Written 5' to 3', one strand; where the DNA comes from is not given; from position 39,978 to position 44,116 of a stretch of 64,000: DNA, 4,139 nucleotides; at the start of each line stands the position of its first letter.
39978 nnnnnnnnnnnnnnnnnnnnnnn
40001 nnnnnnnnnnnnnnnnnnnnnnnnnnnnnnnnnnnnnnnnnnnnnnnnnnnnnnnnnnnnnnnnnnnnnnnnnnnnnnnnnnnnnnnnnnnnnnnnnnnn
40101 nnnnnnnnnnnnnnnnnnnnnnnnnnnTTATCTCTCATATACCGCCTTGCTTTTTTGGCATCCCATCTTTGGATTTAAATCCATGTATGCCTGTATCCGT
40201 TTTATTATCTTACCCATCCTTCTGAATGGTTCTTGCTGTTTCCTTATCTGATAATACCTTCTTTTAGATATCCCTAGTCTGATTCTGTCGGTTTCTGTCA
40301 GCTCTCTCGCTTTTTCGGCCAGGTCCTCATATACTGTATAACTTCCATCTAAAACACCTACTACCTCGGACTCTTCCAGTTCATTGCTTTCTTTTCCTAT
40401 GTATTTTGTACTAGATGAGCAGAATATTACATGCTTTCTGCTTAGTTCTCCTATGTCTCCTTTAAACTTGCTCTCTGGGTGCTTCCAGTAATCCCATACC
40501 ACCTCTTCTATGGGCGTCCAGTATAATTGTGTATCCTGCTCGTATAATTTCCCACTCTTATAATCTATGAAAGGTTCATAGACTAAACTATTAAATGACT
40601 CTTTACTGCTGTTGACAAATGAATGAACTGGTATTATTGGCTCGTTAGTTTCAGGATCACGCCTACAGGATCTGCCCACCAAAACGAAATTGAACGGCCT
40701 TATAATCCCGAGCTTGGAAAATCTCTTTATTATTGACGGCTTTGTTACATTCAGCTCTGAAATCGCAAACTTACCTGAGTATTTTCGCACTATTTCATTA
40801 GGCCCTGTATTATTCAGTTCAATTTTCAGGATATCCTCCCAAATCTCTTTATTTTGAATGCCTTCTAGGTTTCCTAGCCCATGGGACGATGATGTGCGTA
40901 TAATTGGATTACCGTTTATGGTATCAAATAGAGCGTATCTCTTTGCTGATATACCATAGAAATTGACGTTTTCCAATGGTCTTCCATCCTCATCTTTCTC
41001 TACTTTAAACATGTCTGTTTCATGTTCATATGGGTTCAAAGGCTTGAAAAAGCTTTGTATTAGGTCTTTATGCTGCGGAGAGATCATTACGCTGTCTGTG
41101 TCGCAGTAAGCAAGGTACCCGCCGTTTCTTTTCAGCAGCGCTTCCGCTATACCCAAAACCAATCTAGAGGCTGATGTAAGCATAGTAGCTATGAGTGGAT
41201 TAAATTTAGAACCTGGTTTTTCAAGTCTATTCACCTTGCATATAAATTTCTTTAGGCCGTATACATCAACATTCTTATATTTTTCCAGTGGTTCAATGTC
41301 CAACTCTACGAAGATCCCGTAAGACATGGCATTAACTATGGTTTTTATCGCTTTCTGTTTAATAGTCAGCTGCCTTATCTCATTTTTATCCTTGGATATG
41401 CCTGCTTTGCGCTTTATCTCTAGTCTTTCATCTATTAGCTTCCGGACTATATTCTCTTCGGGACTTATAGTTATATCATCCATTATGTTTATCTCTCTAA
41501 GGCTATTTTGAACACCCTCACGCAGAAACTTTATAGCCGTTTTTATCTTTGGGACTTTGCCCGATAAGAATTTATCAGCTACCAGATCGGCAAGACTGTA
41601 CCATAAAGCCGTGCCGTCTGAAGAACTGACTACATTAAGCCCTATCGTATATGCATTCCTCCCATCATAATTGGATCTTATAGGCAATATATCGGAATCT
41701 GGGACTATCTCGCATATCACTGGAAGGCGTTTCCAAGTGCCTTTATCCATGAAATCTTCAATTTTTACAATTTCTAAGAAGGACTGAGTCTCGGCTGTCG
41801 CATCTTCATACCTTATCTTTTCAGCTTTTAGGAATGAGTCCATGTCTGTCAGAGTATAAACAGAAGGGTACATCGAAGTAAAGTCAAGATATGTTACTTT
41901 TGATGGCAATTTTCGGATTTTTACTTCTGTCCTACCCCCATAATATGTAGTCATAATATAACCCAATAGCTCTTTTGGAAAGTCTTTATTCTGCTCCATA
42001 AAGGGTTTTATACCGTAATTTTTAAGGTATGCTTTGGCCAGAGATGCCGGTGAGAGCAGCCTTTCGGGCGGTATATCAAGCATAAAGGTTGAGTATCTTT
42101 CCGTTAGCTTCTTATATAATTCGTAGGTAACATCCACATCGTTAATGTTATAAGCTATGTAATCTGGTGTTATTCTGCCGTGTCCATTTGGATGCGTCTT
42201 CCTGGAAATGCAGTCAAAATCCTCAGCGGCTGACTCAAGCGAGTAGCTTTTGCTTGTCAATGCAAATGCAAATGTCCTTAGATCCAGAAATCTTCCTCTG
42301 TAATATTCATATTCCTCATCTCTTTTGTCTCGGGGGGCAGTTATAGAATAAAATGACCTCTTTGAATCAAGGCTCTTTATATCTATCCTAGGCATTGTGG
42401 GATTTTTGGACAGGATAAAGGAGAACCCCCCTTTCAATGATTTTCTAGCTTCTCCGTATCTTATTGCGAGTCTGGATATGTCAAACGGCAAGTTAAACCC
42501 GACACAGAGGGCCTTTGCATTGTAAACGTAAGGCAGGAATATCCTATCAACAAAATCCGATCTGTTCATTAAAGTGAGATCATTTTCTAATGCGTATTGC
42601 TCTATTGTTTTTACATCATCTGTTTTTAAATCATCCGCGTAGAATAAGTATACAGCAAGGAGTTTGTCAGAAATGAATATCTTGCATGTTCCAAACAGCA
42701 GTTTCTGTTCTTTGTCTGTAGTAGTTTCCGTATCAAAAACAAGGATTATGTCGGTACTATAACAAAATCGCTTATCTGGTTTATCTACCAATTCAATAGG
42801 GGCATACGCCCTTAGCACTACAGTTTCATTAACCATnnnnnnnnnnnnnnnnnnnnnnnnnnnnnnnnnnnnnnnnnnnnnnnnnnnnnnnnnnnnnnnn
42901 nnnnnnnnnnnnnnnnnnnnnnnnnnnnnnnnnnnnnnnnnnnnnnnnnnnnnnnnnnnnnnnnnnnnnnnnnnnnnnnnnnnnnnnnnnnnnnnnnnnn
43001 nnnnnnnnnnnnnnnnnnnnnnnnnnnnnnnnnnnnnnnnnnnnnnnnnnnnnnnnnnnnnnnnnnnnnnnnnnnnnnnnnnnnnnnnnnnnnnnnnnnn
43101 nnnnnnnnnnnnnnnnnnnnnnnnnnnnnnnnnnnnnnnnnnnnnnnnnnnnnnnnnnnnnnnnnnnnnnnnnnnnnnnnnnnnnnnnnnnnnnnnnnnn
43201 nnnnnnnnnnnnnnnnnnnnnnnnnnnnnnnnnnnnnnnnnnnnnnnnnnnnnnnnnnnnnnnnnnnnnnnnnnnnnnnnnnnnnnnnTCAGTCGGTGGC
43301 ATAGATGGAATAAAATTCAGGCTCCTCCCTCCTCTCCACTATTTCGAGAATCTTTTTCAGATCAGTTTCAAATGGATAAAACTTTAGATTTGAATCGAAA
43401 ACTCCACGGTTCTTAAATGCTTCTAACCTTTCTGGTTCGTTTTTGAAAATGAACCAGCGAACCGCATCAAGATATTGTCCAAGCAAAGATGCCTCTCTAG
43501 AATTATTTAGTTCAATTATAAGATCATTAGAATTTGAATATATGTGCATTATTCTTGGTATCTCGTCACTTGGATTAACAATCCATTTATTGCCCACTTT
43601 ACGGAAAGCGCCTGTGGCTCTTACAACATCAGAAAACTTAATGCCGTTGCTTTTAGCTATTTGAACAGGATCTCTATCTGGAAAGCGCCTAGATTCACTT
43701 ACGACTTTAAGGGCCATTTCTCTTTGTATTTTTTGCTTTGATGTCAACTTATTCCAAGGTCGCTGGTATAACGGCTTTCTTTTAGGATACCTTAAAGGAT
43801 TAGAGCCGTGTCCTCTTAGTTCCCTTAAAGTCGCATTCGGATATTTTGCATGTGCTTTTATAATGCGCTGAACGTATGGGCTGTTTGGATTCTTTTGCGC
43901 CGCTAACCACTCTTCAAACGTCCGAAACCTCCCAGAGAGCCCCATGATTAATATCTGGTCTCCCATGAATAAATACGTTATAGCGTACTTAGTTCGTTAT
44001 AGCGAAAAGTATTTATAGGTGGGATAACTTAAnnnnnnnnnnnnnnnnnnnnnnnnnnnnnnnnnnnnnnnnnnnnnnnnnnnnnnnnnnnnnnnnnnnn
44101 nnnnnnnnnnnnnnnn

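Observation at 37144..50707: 13.5-kb casposon (Cas1 + PolB self-synthesizing transposon) integrated at the 3' end of a tRNA gene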

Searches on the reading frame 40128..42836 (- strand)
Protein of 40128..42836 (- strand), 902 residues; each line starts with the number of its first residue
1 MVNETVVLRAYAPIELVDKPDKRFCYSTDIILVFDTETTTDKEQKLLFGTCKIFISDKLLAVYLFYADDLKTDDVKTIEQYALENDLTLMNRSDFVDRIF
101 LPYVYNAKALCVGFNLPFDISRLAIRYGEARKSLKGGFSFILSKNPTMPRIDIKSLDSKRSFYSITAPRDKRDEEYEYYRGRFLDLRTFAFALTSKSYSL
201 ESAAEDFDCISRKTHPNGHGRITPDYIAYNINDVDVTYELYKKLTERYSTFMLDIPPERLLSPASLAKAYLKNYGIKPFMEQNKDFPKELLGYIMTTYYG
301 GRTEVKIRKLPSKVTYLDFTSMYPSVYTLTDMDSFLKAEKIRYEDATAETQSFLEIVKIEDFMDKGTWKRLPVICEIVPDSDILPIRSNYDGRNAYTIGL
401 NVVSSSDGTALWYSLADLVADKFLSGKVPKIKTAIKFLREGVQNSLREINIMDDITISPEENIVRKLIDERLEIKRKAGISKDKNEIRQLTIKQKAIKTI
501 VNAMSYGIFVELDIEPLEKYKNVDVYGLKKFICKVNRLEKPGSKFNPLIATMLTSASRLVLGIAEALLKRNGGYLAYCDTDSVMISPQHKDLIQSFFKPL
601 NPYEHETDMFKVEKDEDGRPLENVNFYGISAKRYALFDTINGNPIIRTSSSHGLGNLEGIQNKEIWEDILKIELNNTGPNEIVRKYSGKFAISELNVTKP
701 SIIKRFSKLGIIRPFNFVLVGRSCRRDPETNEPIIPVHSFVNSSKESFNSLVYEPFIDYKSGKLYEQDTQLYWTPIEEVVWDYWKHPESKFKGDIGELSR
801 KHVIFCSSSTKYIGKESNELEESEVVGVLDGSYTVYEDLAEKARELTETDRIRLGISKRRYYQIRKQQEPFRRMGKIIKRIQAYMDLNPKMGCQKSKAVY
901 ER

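Call 7: search_protein_families(library=pfam, proteins=[window:40128-42836:-], max_evalue=0.01)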
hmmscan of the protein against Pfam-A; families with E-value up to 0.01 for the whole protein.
window:40128-42836:- (902 aa): 2 families
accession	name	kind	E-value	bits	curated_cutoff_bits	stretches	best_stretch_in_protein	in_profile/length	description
PF03175.18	DNA_pol_B_2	-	1.3e-10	41.2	25.8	1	211-333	126-251/468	DNA polymerase type B, organellar and viral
PF00136.26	DNA_pol_B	-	4.5e-06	26.1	23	0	463-508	123-167/453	DNA polymerase family B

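Call 29: search_solved_structures(query=window:40128-42836:-, max_evalue=0.01)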
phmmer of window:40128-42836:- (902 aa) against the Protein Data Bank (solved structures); distinct sequences matched with E-value up to 0.01: 2.
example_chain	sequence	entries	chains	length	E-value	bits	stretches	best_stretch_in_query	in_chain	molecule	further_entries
5h12_A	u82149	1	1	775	1.4e-05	26.7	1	462-508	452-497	Deep Vent DNA Polymerase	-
1qht_A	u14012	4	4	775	0.0026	19.2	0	229-329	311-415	PROTEIN (DNA POLYMERASE) | DNA polymerase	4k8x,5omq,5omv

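Call 52: find_homologous_proteins(query=window:40128-42836:-, max_evalue=0.00001)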
Query window:40128-42836:- (902 aa): 1055 proteins with E <= 0.00001 among 8000 candidates; the best 120 are listed.
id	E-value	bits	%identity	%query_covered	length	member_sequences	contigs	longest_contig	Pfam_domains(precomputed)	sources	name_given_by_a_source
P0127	0.0e+0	1961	96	100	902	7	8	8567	PF00136.27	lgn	-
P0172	0.0e+0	1470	70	99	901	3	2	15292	PF00136.27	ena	-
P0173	0.0e+0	1219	59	97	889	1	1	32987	PF00136.27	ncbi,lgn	-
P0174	5.4e-264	897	49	96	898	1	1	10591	-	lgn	-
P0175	6.4e-262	890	49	94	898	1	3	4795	PF00136.27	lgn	-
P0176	4.1e-261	887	47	94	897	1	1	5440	PF00136.27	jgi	jgi:hypothetical protein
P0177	8.5e-253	860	47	95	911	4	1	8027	-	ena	-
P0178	1.9e-252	858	47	95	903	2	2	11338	PF00136.27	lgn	-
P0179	4.9e-252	857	47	95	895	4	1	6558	PF00136.27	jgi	jgi:hypothetical protein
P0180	7.4e-252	856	48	93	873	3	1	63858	-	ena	-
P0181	6.2e-249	847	47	94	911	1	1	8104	PF00136.27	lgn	-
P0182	8.0e-249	846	46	96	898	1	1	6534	PF00136.27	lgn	-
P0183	3.6e-247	841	46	97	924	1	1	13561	-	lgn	-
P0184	7.1e-247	840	47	95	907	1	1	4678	PF00136.27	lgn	-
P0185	9.2e-245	833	47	95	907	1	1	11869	-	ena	-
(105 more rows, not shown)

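Call 58: search_protein_families(library=phrogs, proteins=[window:40128-42836:-], max_evalue=0.01)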
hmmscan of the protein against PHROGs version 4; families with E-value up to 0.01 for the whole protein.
window:40128-42836:- (902 aa): 3 families
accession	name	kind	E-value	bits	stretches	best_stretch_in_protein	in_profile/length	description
phrog_1907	-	DNA, RNA and nucleotide metabolism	2.9e-15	56.9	1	185-599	141-515/629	DNA polymerase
phrog_11768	-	DNA, RNA and nucleotide metabolism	2.3e-06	27.4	1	227-328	193-293/647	DNA polymerase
phrog_17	-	DNA, RNA and nucleotide metabolism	3.3e-05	23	1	30-251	671-831/1445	DNA polymerase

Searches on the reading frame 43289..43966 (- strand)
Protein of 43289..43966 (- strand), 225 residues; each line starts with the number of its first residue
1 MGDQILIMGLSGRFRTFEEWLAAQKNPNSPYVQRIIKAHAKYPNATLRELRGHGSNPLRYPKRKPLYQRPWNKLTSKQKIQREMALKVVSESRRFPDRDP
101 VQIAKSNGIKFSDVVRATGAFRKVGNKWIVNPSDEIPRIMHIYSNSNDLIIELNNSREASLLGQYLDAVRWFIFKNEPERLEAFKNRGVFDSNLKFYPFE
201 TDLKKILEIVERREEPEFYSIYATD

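Call 7: search_protein_families(library=pfam, proteins=[window:43289-43966:-], max_evalue=0.01)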
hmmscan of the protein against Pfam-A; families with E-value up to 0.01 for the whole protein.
window:43289-43966:- (225 aa): 0 families

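Call 57: search_protein_families(library=ncbifam, proteins=[window:43289-43966:-], max_evalue=0.05)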
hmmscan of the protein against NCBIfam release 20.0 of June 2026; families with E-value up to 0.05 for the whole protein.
window:43289-43966:- (225 aa): 0 families

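Call 58: search_protein_families(library=phrogs, proteins=[window:43289-43966:-], max_evalue=0.01)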
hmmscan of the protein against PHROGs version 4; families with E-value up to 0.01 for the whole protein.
window:43289-43966:- (225 aa): 0 families

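Call 81: search_solved_structures(query=A1, max_evalue=1)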
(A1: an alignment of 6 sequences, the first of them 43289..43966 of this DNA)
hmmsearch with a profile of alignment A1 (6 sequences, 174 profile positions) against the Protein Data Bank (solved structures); distinct sequences matched with E-value up to 1: 1.
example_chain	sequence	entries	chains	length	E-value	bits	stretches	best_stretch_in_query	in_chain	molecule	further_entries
2p61_A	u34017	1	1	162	0.74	12.6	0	102-171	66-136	Hypothetical protein TM_1646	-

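Call 82: search_protein_families(library=pfam, alignment_id=A1, max_evalue=1)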
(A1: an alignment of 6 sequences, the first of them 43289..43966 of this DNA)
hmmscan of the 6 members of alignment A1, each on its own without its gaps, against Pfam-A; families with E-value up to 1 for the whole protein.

A. member 1, window:43289-43966:- (225 aa): 0 families

B. families by the number of members that match (of 6 scanned): 9 families
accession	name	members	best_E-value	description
PF08534.16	Redoxin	1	0.00067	Redoxin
PF13384.12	HTH_23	1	0.016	Homeodomain-like domain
PF08673.15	RsbU_N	1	0.03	Phosphoserine phosphatase RsbU, N-terminal domain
PF08822.17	DUF1804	1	0.04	Protein of unknown function (DUF1804)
PF01206.22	TusA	1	0.047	Sulfurtransferase TusA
PF25043.1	DUF7788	1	0.064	Domain of unknown function (DUF7788)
PF10623.15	PilI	1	0.071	Plasmid conjugative transfer protein PilI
PF10046.14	BLOC1_2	1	0.074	Biogenesis of lysosome-related organelles complex-1 subunit 2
PF20362.3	DUF6657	1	0.19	Family of unknown function (DUF6657)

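Call 85: find_homologous_proteins(query=window:43289-43966:-, max_evalue=0.001)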
Query window:43289-43966:- (225 aa): 2 proteins with E <= 0.001 among 186 candidates.
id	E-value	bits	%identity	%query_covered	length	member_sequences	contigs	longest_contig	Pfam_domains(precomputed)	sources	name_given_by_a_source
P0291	5.7e-135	466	95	97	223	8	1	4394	-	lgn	-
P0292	5.8e-89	315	63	96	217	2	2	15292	-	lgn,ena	-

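Call 95: predict_structure(alignment_id=A3)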
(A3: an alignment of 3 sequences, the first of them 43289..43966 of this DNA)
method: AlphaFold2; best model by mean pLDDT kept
length: 225 residues; sequences in the alignment: 3
mean_pLDDT: 65.9   pTM: 0.47
mean pLDDT of the five models: 65.9, 64.9, 63.8, 63.1, 61.2
residues with pLDDT >= 90: 8; 70-90: 94; 50-70: 75; < 50: 48
segments of 3 or more residues with pLDDT < 50: 1-12, 54-57, 59-61, 188-201, 215-225
pLDDT, mean of each block of 10 residues (from residue 1): 34 72 85 82 75 52 63 79 83 84 91 84 85 65 54 63 61 58 50 40 56 48 39
secondary structure, 60 per line:
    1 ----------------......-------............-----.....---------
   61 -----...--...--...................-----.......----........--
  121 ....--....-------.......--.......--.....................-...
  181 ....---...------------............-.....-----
elements in order: H17-22 H30-41 H47-51 H76-94 H100-106 H111-118 E121-124 E127-130 E138-144 E147-153 H156-176 H178-184 E188-190 H203-214 H216-220

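Call 98: fold_search(model_id=the predicted structure, library=pdb)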
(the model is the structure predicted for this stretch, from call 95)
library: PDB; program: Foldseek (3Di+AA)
matches with E <= 10: 209; with E <= 0.001: 0
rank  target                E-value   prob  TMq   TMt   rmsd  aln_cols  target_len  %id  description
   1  6dk4_A                5.2e-02  0.18  0.12  0.18  14.2       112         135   14  Crystal structure of Campylobacter jejuni peroxide stress regulator (released 2018-06-13)
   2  9a4a_B                7.4e-02  0.38  0.18  0.25  13.5       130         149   16  Model of YLAN-FUR by crosslinking MS and deep learning (released 2024-09-18)
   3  4ets_A                9.9e-02  0.16  0.14  0.19  10.5       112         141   15  Crystal structure of Campylobacter jejuni ferric uptake regulator (released 2012-06-20)
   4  4rb1_A                1.2e-01  0.41  0.19  0.29  13.7       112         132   17  Crystal structure of Magnetospirillum gryphiswaldense MSR-1 Fur-Mn2+-E. coli Fur box (released 2015-07-15)
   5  8axa_A                1.8e-01  0.08  0.12  0.07  18.2       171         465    9  Cryo-EM structure of shCas12k-sgRNA-dsDNA ternary complex (type V-K CRISPR-associated transposon) (released 2024-04-10)
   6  9ire_A                1.9e-01  0.28  0.20  0.28  15.4       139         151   16  CRYSTAL STRUCTURE OF Bacillus cereus FERRIC UPTAKE REGULATOR (released 2025-07-23)
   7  9ire_B                1.9e-01  0.25  0.19  0.28  15.0       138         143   19  CRYSTAL STRUCTURE OF Bacillus cereus FERRIC UPTAKE REGULATOR (released 2025-07-23)
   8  6d57_A                1.9e-01  0.08  0.12  0.16  11.6       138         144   16  Campylobacter jejuni ferric uptake regulator S1 metalated (released 2018-05-23)
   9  3eyy_A                2.1e-01  0.21  0.17  0.25  13.6       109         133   16  Structural basis for the specialization of Nur, a nickel-specific Fur homologue, in metal sensing and DNA recognition (released 2009-06-09)
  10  2fe3_A                2.1e-01  0.09  0.12  0.16  11.8       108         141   15  The crystal structure of bacillus subtilis PerR-Zn reveals a novel Zn(Cys)4 Structural redox switch (released 2006-12-19)
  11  4rb2_C                2.2e-01  0.21  0.19  0.29  15.6       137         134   18  Crystal structure of Magnetospirillum gryphiswaldense MSR-1 SeMet-Fur-Mn2+-feoAB1 operator (released 2015-07-15)
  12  4rb2_D                2.4e-01  0.23  0.18  0.27  13.9       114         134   16  Crystal structure of Magnetospirillum gryphiswaldense MSR-1 SeMet-Fur-Mn2+-feoAB1 operator (released 2015-07-15)
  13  6d57_B                2.5e-01  0.09  0.13  0.17  10.3       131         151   14  Campylobacter jejuni ferric uptake regulator S1 metalated (released 2018-05-23)
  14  4rb3_C                3.0e-01  0.16  0.17  0.25  14.0       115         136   16  Crystal structure of Magnetospirillum gryphiswaldense MSR-1 Fur-Mn2+-feoAB1 operator (released 2015-07-15)
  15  4mtd_C                3.7e-01  0.11  0.12  0.16  13.7       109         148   13  Zinc Uptake Regulator Complexed With Zinc AND DNA (released 2014-11-05)
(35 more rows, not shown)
